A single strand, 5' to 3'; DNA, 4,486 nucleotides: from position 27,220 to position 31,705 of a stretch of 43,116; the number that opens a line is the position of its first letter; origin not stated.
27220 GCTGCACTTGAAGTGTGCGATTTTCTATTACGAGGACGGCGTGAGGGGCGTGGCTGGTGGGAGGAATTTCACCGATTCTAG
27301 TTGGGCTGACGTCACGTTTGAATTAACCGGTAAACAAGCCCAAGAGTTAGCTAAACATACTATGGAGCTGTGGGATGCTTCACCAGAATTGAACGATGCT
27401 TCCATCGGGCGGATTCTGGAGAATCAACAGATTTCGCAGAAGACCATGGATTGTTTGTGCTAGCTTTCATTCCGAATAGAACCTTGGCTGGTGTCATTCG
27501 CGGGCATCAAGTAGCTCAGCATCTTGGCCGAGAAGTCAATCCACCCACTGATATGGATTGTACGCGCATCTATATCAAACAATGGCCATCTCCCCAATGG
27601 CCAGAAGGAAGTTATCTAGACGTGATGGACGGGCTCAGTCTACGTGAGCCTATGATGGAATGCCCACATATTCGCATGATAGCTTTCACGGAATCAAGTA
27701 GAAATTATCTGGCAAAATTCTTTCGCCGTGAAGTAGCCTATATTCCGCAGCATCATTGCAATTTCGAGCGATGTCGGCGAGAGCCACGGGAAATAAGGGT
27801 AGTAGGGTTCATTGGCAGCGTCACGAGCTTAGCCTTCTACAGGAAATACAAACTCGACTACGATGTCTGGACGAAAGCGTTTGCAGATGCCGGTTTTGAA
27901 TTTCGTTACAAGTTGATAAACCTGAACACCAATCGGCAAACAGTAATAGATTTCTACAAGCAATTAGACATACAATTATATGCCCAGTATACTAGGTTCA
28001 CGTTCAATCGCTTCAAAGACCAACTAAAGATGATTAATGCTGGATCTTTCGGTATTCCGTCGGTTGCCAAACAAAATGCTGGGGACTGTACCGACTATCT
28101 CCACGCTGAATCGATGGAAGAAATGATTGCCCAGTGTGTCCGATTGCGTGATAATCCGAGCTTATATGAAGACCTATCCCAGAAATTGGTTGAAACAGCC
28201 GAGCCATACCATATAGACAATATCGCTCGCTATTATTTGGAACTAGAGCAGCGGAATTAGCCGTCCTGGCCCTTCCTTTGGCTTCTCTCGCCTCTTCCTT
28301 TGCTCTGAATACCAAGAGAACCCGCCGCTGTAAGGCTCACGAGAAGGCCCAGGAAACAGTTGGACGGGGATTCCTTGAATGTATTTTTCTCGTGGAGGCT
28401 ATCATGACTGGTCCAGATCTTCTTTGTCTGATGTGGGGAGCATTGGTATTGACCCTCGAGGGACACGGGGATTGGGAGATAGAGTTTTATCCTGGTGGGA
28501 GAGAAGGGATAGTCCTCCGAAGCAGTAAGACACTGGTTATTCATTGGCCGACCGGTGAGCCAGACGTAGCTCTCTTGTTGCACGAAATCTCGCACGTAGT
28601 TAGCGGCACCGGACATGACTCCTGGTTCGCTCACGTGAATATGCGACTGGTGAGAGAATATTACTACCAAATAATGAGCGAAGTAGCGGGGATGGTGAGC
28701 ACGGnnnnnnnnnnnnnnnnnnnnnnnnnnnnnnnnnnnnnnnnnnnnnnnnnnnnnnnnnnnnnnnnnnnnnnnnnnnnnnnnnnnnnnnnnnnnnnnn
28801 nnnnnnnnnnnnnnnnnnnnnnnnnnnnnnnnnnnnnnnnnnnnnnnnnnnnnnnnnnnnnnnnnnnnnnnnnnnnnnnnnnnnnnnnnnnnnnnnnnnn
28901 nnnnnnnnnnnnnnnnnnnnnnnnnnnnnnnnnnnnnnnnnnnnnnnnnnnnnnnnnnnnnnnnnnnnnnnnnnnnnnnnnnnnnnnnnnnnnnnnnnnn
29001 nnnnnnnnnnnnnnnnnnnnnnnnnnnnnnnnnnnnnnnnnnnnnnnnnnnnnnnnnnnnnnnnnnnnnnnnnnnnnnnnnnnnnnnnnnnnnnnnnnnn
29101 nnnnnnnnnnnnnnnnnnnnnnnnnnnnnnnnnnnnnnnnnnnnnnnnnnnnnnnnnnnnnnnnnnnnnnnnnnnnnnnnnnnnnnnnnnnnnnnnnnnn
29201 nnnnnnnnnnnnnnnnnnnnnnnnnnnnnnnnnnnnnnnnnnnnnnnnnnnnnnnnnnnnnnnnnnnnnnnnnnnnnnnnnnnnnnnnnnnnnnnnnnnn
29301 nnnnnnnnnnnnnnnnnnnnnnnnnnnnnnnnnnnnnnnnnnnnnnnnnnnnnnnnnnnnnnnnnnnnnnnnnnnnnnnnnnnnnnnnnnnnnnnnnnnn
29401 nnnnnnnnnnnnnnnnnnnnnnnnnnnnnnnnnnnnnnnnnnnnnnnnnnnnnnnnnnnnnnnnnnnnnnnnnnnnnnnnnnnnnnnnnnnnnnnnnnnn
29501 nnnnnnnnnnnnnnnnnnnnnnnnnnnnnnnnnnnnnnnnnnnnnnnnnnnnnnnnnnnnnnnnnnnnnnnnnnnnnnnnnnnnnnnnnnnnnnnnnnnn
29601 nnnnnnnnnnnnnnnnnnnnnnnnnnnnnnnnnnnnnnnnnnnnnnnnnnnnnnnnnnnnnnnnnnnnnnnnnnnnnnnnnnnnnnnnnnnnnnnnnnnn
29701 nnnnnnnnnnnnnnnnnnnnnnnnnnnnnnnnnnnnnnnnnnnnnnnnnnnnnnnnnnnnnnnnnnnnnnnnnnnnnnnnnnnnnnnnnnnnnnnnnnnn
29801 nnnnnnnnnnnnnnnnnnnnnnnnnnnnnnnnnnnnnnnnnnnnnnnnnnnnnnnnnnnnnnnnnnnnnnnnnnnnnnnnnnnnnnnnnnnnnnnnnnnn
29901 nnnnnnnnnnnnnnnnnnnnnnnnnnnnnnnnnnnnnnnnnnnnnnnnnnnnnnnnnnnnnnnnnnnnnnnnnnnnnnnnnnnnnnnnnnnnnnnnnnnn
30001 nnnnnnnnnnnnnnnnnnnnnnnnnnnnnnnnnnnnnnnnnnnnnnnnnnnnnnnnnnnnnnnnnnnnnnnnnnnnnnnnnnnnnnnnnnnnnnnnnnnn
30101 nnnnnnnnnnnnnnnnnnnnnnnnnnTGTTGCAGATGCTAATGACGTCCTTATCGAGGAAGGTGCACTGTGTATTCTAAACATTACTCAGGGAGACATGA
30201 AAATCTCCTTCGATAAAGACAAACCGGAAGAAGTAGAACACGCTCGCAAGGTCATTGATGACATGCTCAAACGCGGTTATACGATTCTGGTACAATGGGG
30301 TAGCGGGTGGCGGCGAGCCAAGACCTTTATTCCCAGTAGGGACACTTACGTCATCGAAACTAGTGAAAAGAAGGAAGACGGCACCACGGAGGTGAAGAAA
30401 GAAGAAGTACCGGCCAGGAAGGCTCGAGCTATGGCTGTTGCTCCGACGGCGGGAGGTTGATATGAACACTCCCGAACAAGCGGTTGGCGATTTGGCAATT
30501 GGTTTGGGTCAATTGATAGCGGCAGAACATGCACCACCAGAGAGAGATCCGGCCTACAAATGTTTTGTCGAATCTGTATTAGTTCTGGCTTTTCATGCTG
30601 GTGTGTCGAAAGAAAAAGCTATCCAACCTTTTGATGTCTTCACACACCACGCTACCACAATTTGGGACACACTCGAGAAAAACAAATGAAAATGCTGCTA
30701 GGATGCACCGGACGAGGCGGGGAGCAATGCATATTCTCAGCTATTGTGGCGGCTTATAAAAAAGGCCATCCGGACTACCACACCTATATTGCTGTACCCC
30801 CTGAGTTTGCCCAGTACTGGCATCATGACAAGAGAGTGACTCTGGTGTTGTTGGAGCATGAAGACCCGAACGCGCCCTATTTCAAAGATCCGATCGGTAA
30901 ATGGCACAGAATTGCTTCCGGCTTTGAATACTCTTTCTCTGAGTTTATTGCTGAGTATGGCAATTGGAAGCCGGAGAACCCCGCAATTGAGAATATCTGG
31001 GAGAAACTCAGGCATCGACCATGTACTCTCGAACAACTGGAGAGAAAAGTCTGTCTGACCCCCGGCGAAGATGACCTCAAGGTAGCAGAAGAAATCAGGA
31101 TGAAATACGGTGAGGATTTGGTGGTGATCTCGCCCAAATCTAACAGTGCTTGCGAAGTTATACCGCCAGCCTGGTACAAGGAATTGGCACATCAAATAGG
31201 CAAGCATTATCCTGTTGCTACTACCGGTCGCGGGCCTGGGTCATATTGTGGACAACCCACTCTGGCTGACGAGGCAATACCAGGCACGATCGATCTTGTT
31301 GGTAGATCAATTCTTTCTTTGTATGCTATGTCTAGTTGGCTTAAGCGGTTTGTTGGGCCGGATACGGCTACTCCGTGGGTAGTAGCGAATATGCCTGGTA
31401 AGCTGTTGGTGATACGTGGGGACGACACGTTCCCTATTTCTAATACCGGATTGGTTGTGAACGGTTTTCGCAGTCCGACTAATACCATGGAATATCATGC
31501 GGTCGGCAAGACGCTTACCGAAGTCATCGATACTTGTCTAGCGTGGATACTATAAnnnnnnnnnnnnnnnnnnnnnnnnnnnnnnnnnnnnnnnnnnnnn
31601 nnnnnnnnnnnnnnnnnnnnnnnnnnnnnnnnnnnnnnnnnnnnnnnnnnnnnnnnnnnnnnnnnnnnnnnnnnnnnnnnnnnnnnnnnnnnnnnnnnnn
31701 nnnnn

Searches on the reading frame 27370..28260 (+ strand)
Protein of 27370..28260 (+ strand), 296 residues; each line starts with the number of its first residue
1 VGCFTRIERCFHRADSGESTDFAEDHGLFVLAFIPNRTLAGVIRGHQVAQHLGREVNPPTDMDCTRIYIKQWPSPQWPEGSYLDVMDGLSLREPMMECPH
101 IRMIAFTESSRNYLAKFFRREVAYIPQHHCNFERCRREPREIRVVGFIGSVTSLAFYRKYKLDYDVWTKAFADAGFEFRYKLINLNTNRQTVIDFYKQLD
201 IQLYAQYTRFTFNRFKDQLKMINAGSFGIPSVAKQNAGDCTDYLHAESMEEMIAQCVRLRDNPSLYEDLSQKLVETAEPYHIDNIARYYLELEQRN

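Call 4: search_protein_families(library=pfam, proteins=[window:27370-28260:+], max_evalue=0.01)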
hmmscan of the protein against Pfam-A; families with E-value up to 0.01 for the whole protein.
window:27370-28260:+ (296 aa): 0 families

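Call 13: search_protein_families(library=phrogs, proteins=[window:27370-28260:+], max_evalue=0.01)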
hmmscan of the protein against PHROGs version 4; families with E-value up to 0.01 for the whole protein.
window:27370-28260:+ (296 aa): 1 family
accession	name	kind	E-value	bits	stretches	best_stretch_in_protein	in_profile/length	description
phrog_7162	-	moron, auxiliary metabolic gene and host takeover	2.6e-05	24.6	1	211-285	217-297/309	glycosyltransferase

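Call 38: search_protein_families(library=ncbifam, proteins=[window:27370-28260:+], max_evalue=0.1)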
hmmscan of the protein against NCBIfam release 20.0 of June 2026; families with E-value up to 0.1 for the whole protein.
window:27370-28260:+ (296 aa): 0 families

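Call 41: search_solved_structures(query=window:27370-28257:+, max_evalue=10)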
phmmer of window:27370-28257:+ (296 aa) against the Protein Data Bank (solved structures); distinct sequences matched with E-value up to 10: 0.

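Call 45: search_dna_similar(query=window:27370-28257:+, collection=phages, mode=protein, max_rows=10, max_evalue=0.01)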
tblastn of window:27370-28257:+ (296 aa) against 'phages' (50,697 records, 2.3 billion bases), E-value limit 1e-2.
No match.

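Call 54: find_homologous_proteins(query=window:27370-28257:+, max_evalue=0.01)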
Query window:27370-28257:+ (296 aa): 122 proteins with E <= 0.01 among 783 candidates; the best 120 are listed.
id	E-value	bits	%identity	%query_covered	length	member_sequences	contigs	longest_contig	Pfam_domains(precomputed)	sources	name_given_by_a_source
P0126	4.2e-182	622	100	90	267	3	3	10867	-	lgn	-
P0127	4.4e-92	327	57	90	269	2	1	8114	-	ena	-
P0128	8.8e-63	231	45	91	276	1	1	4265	-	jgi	-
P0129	4.9e-46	176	36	91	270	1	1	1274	-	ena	-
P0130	5.3e-43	166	38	90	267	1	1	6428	-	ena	-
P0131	4.1e-42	163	36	89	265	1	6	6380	-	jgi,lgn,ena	-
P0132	1.4e-40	158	37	88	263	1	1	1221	-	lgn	-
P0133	2.2e-40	157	36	89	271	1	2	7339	-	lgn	-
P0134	3.8e-40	156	34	86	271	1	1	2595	-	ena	-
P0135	1.3e-39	154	37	89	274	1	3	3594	-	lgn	-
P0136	1.7e-39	154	39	89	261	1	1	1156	-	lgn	-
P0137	4.7e-39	153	40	76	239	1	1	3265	-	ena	-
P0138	8.6e-39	152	37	85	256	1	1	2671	-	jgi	jgi:predicted nucleotidyltransferase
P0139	1.6e-37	148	37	86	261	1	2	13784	-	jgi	-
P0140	1.7e-37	147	37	85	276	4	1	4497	-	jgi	jgi:hypothetical protein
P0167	1.5e-31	128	33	88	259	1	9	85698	-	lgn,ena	-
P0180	1.2e-29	122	31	89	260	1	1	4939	PF00534.27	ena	-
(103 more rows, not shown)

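Call 60: predict_structure(alignment_id=A3)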
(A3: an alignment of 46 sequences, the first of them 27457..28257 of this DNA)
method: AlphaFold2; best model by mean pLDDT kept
length: 267 residues; sequences in the alignment: 46
mean_pLDDT: 92.3   pTM: 0.90
mean pLDDT of the five models: 92.3, 91.8, 91.6, 90.5, 90.5
residues with pLDDT >= 90: 219; 70-90: 32; 50-70: 16; < 50: 0
segments of 3 or more residues with pLDDT < 50: none
pLDDT, mean of each block of 10 residues (from residue 1): 94 95 97 95 94 83 92 94 94 96 98 97 76 83 98 94 98 86 79 97 80 89 97 98 97 98 93
secondary structure, 60 per line:
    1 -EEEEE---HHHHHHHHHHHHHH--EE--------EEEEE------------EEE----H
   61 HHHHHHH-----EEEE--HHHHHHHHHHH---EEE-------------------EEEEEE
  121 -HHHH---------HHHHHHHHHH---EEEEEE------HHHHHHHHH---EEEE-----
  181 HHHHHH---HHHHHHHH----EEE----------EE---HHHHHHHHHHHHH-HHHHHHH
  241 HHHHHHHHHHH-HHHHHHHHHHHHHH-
elements in order: E2-6 H10-23 E36-40 E53-55 H60-67 E73-76 H79-89 E93-95 E115-120 H122-125 H135-144 E148-153 H160-168 E172-175 H181-186 H190-197 E202-204 H220-232 H234-251 H253-266

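Call 64: fold_search(model_id=the predicted structure, library=pdb)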
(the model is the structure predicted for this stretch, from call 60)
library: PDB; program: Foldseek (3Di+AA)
matches with E <= 10: 1244; with E <= 0.001: 91
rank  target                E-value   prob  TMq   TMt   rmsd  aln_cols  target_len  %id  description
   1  7qsg_B                5.9e-08  1.00  0.64  0.58   6.4       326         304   13  Methylmannose polysaccharide mannosyltransferase from M. hassiacum (released 2023-01-25)
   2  7vfo_B                6.3e-08  1.00  0.61  0.36   7.5       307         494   11  Crystal structure of SdgB (Phosphate-binding form) (released 2021-11-24)
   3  7ec6_A                1.0e-07  1.00  0.55  0.32   8.4       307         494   12  Crystal structure of SdgB (complexed with peptides) (released 2022-03-16)
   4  7ec1_B                1.1e-07  1.00  0.54  0.32   8.8       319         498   12  Crystal structure of SdgB (ligand-free form) (released 2021-03-24)
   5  7vfo_A                1.4e-07  1.00  0.59  0.35   8.7       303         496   11  Crystal structure of SdgB (Phosphate-binding form) (released 2021-11-24)
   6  7vfk_B                1.8e-07  1.00  0.55  0.33   8.6       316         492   12  Crystal structure of SdgB (ligand-free form) (released 2021-11-24)
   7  8jjn_B                1.9e-07  1.00  0.66  0.58   5.2       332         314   10  Structure of SenB in complex with UDP-Glc and PO4- at 1.98 Angstroms resolution (released 2024-02-07)
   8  7qsg_A                1.9e-07  1.00  0.67  0.50   5.5       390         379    9  Methylmannose polysaccharide mannosyltransferase from M. hassiacum (released 2023-01-25)
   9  2gej                  2.4e-07  1.00  0.71  0.55   5.7       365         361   12  Crystal Structure of phosphatidylinositol mannosyltransferase (PimA) from Mycobacterium smegmatis in complex with GDP-Ma (released 2007-04-03)
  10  7ec1_A                2.4e-07  1.00  0.55  0.32   8.8       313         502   13  Crystal structure of SdgB (ligand-free form) (released 2021-03-24)
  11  8rz3_A                2.5e-07  1.00  0.66  0.57   5.3       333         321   12  Structures of Se- glycosyltransferase SenB from Variovorax paradoxus (released 2024-09-11)
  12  8rz3_C                2.9e-07  1.00  0.69  0.58   5.1       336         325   10  Structures of Se- glycosyltransferase SenB from Variovorax paradoxus (released 2024-09-11)
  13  7qd7                  2.9e-07  1.00  0.57  0.34   9.2       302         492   12  TarM(Se)_G117R (released 2023-05-10)
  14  8jjn_A                4.1e-07  1.00  0.68  0.58   5.4       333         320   11  Structure of SenB in complex with UDP-Glc and PO4- at 1.98 Angstroms resolution (released 2024-02-07)
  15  7vfk_A                5.1e-07  1.00  0.53  0.31   9.2       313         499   13  Crystal structure of SdgB (ligand-free form) (released 2021-11-24)
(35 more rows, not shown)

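Call 87: find_encoding_contigs(protein=P0127, flank=10000, max_places=3)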
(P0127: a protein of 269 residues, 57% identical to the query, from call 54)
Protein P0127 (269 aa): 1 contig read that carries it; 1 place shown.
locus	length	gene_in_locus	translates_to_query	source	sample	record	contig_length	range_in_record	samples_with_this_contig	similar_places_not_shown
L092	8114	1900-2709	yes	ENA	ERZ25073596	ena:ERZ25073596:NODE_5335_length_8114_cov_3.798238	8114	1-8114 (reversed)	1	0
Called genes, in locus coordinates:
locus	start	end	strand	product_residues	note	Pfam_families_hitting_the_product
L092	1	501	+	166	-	?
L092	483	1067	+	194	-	PF00565:SNase (weak)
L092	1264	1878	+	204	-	-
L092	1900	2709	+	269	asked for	-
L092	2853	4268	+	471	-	PF05496:RuvB_N, PF06068:TIP49 (faint), PF00004:AAA, PF16193:AAA_assoc_2, PF12002:MgsA_C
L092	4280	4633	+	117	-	-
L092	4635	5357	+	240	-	-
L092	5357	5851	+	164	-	-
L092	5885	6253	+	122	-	-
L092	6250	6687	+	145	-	-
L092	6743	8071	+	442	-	-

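Call 88: find_encoding_contigs(protein=P0167, flank=8000, max_places=2)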
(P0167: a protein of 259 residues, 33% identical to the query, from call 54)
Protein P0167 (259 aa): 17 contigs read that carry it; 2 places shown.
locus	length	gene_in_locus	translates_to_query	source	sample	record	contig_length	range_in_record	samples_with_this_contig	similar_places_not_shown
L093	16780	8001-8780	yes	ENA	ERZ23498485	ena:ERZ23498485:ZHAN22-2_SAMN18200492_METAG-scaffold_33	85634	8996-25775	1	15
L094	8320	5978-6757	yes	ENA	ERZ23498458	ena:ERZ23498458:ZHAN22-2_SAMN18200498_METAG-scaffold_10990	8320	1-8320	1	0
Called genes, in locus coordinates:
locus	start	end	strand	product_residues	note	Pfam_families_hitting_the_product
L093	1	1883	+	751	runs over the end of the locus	PF04860:Phage_portal, PF04233:Phage_Mu_F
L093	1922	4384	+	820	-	PF00004:AAA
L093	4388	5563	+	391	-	PF05065:Phage_capsid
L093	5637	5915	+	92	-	-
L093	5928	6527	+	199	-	-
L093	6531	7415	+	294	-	PF00535:Glycos_transf_2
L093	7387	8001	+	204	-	PF13578:Methyltransf_24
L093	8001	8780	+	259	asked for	-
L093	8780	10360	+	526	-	PF00535:Glycos_transf_2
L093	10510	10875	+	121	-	-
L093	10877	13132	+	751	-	-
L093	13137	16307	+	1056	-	-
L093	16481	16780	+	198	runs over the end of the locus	PF24163:HCP (faint)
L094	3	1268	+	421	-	?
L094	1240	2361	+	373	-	PF13191:AAA_16 (faint), PF00004:AAA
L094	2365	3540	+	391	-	PF05065:Phage_capsid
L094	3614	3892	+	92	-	-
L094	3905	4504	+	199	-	-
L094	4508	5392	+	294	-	PF00535:Glycos_transf_2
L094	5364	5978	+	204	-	PF13578:Methyltransf_24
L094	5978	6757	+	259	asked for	-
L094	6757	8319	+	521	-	?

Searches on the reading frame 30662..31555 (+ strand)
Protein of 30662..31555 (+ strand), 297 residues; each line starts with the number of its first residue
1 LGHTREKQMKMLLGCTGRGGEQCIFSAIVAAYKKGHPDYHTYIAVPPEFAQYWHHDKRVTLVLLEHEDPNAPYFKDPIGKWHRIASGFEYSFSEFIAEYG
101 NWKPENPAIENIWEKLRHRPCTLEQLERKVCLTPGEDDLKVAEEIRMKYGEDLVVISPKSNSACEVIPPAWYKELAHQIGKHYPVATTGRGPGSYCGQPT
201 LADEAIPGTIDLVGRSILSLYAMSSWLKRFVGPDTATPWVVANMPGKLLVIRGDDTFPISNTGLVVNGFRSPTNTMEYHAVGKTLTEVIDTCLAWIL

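Call 4: search_protein_families(library=pfam, proteins=[window:30662-31555:+], max_evalue=0.01)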
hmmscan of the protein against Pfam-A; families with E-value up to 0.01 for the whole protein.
window:30662-31555:+ (297 aa): 0 families

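Call 13: search_protein_families(library=phrogs, proteins=[window:30662-31555:+], max_evalue=0.01)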
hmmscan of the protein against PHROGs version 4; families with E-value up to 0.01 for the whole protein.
window:30662-31555:+ (297 aa): 0 families

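Call 38: search_protein_families(library=ncbifam, proteins=[window:30662-31555:+], max_evalue=0.1)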
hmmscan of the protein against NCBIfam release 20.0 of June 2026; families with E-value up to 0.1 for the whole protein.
window:30662-31555:+ (297 aa): 0 families

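Call 40: search_solved_structures(query=window:30662-31552:+, max_evalue=10)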
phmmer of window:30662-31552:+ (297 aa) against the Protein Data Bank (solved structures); distinct sequences matched with E-value up to 10: 0.

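Call 44: search_dna_similar(query=window:30662-31552:+, collection=phages, mode=protein, max_rows=10, max_evalue=0.01)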
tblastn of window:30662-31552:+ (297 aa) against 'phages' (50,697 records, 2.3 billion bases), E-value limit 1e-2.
No match.

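Call 51: find_related_loci(query=window:30662-31552:+, collection=viral_contigs, flank=3000)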
Query window:30662-31552:+ (297 aa) in viral_contigs; peptide patterns used: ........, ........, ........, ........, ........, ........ (x = any residue, [..] = any of these).
1 stretches matched a pattern, but none encodes a relative of the query by tblastn (E <= 1e-3).

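Call 62: search_protein_representatives(protein=window:30662-31552:+)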
Query: 297 residues. Proteins with E-value up to 0.001 (for the whole library): 11; up to 1e-10: 9; up to 1e-30: 7. The best 11 are listed.
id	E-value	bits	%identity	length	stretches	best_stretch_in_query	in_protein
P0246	8.5e-202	685.7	100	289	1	9-297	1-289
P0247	2.8e-75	270.1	51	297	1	9-294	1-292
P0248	3.8e-39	151.4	36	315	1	8-278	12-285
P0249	2.0e-38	149.0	37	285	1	9-291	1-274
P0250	8.4e-38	147.0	37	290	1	10-285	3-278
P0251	5.0e-35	137.9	32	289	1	9-291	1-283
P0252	6.9e-32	127.5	34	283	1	9-293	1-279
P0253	3.0e-28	115.6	36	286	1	9-280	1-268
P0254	5.4e-21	91.8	28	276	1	9-289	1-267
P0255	3.4e-07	46.4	38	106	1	9-79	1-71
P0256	1.9e-04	37.4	53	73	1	9-51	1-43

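Call 65: search_solved_structures(query=A4, max_evalue=10, show_alignments=2)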
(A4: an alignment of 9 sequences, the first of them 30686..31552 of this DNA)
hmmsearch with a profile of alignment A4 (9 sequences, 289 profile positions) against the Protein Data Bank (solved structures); distinct sequences matched with E-value up to 10: 3.
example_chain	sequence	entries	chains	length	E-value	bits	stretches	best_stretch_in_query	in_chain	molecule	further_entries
3ifs_A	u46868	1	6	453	0.37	13.4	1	138-204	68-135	Glucose-6-phosphate isomerase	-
9dbd_A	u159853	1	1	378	5.2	9.7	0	168-203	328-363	Tet4 Variant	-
9dbf_A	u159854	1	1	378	6.4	9.4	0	168-203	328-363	Tet4 Variant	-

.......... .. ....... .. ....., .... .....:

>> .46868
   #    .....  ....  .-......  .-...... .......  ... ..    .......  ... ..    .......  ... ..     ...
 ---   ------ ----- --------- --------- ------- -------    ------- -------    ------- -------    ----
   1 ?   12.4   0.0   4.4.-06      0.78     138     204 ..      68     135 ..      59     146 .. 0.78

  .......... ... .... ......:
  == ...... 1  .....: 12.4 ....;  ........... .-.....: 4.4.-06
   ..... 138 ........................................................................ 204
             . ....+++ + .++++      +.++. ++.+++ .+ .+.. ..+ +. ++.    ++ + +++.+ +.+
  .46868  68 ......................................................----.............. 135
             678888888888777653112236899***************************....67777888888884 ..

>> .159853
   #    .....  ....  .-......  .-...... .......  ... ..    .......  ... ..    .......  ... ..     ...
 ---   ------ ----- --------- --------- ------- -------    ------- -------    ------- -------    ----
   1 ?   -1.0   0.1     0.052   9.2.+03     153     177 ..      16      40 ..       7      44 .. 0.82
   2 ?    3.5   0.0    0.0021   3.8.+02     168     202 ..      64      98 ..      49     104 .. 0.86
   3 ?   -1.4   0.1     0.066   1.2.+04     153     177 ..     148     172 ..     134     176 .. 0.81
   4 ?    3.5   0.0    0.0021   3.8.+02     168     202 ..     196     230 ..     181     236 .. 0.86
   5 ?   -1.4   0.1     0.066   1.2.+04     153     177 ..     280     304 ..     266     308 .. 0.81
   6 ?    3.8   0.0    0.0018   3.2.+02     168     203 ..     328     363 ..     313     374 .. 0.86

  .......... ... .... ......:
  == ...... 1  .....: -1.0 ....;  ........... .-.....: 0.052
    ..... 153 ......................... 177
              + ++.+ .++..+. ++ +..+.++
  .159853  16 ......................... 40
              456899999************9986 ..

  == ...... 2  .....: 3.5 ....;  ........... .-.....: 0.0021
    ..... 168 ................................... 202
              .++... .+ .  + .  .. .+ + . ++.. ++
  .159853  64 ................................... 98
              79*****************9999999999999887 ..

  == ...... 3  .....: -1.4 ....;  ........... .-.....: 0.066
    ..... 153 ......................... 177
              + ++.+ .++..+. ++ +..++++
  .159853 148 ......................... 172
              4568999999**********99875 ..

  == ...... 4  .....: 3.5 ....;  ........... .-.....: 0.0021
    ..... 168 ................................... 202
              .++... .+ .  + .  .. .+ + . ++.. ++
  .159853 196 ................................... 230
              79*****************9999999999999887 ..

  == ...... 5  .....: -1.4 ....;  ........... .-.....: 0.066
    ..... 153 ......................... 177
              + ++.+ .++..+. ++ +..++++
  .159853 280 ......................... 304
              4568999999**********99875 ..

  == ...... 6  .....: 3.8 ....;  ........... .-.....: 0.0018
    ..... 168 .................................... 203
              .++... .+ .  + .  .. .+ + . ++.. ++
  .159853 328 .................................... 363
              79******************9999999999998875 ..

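Call 66: search_protein_families(library=pfam, alignment_id=A4, max_evalue=1)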
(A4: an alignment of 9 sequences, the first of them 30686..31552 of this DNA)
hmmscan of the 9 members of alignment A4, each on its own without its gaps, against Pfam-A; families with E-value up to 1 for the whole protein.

A. member 1, window:30686-31552:+ (289 aa): 0 families

B. families by the number of members that match (of 9 scanned): 2 families
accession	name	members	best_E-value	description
PF01075.23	Glyco_transf_9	1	2.3e-05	Glycosyltransferase family 9 (heptosyltransferase)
PF05408.17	Peptidase_C28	1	0.031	Foot-and-mouth virus L-proteinase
